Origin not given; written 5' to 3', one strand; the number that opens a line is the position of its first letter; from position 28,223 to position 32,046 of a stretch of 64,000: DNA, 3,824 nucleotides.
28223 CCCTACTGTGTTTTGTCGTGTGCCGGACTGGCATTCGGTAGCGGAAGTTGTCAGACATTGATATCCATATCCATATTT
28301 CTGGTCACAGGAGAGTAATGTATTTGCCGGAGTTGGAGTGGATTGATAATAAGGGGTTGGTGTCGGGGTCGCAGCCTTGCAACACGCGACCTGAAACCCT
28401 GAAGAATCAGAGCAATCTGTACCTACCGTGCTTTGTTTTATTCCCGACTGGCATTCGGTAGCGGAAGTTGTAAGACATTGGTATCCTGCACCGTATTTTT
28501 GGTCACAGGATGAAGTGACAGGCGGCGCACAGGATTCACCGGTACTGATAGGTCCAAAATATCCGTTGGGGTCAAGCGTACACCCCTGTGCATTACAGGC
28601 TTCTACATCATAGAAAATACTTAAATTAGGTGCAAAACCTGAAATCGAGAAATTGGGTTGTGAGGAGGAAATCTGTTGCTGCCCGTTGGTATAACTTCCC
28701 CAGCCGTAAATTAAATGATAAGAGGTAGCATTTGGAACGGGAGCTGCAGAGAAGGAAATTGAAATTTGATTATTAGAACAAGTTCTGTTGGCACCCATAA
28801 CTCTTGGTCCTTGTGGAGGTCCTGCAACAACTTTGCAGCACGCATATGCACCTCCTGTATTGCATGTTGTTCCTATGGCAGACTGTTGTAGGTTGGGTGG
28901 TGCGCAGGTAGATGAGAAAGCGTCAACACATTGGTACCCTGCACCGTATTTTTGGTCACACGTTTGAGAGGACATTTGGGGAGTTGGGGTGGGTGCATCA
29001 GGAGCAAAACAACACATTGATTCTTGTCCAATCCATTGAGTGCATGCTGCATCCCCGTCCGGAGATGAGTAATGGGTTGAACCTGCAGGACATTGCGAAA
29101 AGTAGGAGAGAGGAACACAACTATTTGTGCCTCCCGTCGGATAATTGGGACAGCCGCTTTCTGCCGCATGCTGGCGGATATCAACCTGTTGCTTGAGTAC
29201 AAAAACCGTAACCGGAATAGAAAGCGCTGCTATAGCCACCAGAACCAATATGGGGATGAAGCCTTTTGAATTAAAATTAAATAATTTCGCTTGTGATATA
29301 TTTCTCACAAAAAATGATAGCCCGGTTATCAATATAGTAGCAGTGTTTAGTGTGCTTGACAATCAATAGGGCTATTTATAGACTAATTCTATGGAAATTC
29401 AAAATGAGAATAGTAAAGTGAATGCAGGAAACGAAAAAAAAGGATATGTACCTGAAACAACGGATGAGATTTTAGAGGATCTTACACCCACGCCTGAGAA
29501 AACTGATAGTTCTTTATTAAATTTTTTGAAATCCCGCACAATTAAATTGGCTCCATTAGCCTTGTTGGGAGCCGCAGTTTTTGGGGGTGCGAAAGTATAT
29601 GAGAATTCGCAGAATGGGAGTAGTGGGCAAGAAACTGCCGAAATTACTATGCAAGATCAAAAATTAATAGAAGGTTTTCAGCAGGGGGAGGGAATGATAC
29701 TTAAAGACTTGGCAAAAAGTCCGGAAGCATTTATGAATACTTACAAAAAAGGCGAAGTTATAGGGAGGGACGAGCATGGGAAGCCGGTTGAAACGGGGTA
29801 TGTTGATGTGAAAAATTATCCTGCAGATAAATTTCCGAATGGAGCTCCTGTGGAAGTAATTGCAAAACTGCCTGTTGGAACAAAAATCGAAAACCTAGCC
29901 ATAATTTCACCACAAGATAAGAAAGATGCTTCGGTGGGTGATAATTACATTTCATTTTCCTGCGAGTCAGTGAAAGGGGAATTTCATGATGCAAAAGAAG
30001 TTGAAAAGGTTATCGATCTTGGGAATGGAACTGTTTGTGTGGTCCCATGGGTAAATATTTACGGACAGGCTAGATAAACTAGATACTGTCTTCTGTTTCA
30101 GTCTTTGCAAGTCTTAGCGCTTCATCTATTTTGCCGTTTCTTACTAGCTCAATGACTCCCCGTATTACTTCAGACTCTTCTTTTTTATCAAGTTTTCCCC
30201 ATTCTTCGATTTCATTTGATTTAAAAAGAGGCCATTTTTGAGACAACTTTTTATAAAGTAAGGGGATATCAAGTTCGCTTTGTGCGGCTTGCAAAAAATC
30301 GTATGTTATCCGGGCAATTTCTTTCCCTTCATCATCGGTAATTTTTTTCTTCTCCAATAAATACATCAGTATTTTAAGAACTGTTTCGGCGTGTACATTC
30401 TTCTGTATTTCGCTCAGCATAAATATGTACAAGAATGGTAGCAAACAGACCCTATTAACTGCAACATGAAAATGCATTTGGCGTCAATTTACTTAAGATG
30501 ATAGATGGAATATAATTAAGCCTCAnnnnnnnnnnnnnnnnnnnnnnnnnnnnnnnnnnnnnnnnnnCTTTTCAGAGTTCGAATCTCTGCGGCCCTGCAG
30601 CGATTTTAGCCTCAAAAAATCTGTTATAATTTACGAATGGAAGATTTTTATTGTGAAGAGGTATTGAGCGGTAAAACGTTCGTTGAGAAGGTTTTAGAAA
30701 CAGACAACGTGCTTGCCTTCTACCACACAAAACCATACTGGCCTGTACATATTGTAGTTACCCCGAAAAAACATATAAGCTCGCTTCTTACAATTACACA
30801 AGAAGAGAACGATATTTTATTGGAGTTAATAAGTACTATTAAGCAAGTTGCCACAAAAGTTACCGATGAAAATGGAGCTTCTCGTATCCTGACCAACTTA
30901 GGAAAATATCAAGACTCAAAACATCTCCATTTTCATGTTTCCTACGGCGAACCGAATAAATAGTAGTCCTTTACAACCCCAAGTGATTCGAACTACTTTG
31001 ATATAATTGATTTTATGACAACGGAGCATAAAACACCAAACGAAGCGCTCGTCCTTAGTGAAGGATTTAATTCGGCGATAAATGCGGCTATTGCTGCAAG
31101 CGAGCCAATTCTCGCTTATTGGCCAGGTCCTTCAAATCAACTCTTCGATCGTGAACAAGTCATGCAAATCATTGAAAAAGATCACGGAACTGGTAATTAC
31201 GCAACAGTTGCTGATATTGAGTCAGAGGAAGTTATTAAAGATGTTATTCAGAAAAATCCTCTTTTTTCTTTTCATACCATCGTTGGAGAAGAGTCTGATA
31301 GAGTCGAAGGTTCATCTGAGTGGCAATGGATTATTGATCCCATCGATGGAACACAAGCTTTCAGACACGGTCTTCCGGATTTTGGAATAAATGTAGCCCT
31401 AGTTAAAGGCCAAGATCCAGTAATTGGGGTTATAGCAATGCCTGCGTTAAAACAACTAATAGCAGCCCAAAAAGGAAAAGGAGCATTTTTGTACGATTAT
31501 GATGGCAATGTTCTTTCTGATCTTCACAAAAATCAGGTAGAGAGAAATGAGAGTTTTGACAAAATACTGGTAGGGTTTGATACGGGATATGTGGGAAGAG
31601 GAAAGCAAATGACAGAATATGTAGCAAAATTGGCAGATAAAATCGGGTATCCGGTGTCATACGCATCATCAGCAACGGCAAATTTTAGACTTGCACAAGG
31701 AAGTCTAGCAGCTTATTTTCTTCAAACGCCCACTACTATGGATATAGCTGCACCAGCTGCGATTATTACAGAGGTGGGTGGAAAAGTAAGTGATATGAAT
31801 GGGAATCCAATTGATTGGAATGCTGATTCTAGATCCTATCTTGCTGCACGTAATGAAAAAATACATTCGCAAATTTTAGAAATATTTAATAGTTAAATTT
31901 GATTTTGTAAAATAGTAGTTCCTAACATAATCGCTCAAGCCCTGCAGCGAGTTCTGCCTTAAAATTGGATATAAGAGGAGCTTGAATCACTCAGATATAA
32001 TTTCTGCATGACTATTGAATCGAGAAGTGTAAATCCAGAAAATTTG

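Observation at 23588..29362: Minus-strand operon of secreted proteins ending in a shared dockerin-like module; the largest carries seven or more copies of an undescribed 6-Cys ~40-aa repeat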

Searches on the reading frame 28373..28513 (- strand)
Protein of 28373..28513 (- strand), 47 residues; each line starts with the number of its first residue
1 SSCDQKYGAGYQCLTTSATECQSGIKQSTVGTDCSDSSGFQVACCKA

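Call 19: search_solved_structures(query=A1, max_evalue=10, show_alignments=2)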
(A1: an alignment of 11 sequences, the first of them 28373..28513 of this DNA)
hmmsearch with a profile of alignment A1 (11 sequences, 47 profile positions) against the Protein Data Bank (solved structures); distinct sequences matched with E-value up to 10: 7.
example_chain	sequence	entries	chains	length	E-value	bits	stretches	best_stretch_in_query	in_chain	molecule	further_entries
6sqk_A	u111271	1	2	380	1.2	12.8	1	4-25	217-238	Protein arginine N-methyltransferase 6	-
7p2r_A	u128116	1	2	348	1.2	12.8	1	4-25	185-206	Protein arginine N-methyltransferase 6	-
4c03_A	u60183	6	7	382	1.2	12.8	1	4-25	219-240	PROTEIN ARGININE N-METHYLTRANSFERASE 6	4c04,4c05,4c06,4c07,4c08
6sq3_A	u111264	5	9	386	1.2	12.8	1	4-25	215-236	Protein arginine N-methyltransferase 6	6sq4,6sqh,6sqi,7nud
7nue_A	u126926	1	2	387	1.2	12.8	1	4-25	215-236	Protein arginine N-methyltransferase 6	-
5lv4_A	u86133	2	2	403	1.3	12.7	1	4-25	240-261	Protein arginine N-methyltransferase 6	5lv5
5fqn_A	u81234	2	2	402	1.3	12.7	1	4-25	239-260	PROTEIN ARGININE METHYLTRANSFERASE 6 | PROTEIN ARGININE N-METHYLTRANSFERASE 6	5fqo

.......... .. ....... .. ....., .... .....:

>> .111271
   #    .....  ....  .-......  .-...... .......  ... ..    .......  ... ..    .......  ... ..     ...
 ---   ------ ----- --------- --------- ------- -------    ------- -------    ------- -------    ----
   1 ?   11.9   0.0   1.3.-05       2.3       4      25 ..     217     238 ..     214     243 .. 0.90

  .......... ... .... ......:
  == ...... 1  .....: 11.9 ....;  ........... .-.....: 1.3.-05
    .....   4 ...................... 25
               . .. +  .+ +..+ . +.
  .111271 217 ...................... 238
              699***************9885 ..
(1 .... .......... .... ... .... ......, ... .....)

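Call 25: search_protein_representatives(alignment_id=A1)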
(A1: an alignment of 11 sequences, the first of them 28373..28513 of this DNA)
Query: 11 sequences, 47 profile positions. Proteins with E-value up to 0.001 (for the whole library): 4; up to 1e-10: 4; up to 1e-30: 2. The best 4 are listed.
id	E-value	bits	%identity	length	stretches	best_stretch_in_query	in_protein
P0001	3.5e-124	421.2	-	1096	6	2-47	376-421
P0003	1.3e-38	147.2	-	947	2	1-47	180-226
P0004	5.5e-29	116.4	-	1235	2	1-47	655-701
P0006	1.2e-11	60.9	-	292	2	1-47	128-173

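Call 33: predict_structure(alignment_id=A1)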
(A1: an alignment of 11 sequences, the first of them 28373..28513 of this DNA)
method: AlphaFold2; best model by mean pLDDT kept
length: 47 residues; sequences in the alignment: 11
mean_pLDDT: 88.4   pTM: 0.66
mean pLDDT of the five models: 88.4, 87.4, 87.0, 85.9, 75.3
residues with pLDDT >= 90: 30; 70-90: 14; 50-70: 3; < 50: 0
segments of 3 or more residues with pLDDT < 50: none
pLDDT, mean of each block of 10 residues (from residue 1): 92 91 91 78 91
secondary structure, 60 per line:
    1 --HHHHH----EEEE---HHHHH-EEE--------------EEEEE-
elements in order: H3-7 E12-15 H19-23 E25-27 E42-46
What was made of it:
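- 27575..28507 (-): 6-Cys repeat copies 2-6 (aa 286-328, 352-394, 418-460, 488-530, 554-596), separated by Pro/Thr/Ser linkers. AlphaFold model of copy 2 has pLDDT 88.4 (call 33).
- Closest known: Beta-defensin-like. Different: There is an extra helix (call 33).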

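Call 37: fold_search(model_id=the predicted structure, library=pdb)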
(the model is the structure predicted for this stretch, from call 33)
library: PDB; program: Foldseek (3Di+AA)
matches with E <= 10: 1; with E <= 0.001: 0
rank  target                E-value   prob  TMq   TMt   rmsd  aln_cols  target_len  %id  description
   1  1h5o_MODEL_1_A        9.0e+00  0.08  0.49  0.52   3.1        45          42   20  Solution structure of Crotamine, a neurotoxin from Crotalus durissus terrificus (released 2003-05-09)
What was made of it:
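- On Beta-defensin-like / trans-defensin fold: Crotamine is the only PDB hit, at E 9, prob 0.08 and TM 0.49/0.52 (call 37).
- On Known small disulfide-rich binding modules (CBM1, CBM10, CBM14, CBM18/hevein, pacifastin, etc.): There is no PDB sequence hit (call 19) and no Foldseek hit to any such structure (call 37).
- Closest known: Beta-defensin-like. Same: Crotamine is the only PDB fold match of the repeat model (call 37).
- The only Foldseek PDB match of the repeat model is crotamine 1h5o (TM about 0.5, call 37).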

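Call 82: fold_search(model_id=the predicted structure, library=viral)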
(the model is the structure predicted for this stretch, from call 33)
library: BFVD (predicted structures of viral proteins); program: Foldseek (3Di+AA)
matches with E <= 10: 3; with E <= 0.001: 0
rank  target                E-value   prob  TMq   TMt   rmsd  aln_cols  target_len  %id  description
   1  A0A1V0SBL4            6.9e+00  0.04  0.33  0.04   4.8        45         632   18  Uncharacterized protein [Catovirus CTV1]
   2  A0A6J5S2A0            6.9e+00  0.01  0.26  0.16   6.2        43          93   21  Uncharacterized protein [uncultured Caudovirales phage]
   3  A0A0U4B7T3            9.0e+00  0.02  0.31  0.15   5.5        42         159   12  Uncharacterized protein [Arthrobacter phage Wilde]

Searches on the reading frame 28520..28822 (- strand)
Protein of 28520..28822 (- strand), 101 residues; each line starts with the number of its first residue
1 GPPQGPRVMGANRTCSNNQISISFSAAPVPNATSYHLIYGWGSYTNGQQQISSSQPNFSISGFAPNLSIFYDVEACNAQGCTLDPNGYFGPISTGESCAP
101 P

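Call 58: search_protein_families(library=pfam, proteins=[window:28520-28822:-], max_evalue=5)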
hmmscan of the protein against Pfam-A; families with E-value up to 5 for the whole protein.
seq(101 aa): 1 family
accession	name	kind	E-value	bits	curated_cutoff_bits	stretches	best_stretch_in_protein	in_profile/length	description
PF19081.6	Ig_7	-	0.022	15.5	27.3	1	3-82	1-71/84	Ig-like domain CHU_C associated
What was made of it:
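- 28514..28810 (-): About 100-aa insert between repeats 1 and 2 (aa 185-283). Possibly Ig/Fn3-like. Only a weak Pfam Ig_7 match, E 0.022 (call 58).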

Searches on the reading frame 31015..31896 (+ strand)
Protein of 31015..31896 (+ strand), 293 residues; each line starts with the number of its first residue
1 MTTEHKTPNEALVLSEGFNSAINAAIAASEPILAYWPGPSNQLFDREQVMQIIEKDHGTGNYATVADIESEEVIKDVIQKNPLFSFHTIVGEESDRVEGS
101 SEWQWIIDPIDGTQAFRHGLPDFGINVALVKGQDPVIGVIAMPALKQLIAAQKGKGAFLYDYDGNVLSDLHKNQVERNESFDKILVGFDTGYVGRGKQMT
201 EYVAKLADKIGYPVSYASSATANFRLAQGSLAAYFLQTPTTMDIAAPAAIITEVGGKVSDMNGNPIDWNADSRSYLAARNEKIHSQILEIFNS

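Call 58: search_protein_families(library=pfam, proteins=[window:31015-31896:+], max_evalue=5)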
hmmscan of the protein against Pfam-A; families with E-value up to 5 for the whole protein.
window:31015-31896:+ (293 aa): 2 families
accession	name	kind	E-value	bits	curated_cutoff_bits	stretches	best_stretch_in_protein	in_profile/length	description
PF00459.30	Inositol_P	-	4e-44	151.6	27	1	20-291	8-266/271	Inositol monophosphatase family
PF13416.11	SBP_bac_8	-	0.052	13.8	27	1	184-238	155-194/279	Bacterial extracellular solute-binding protein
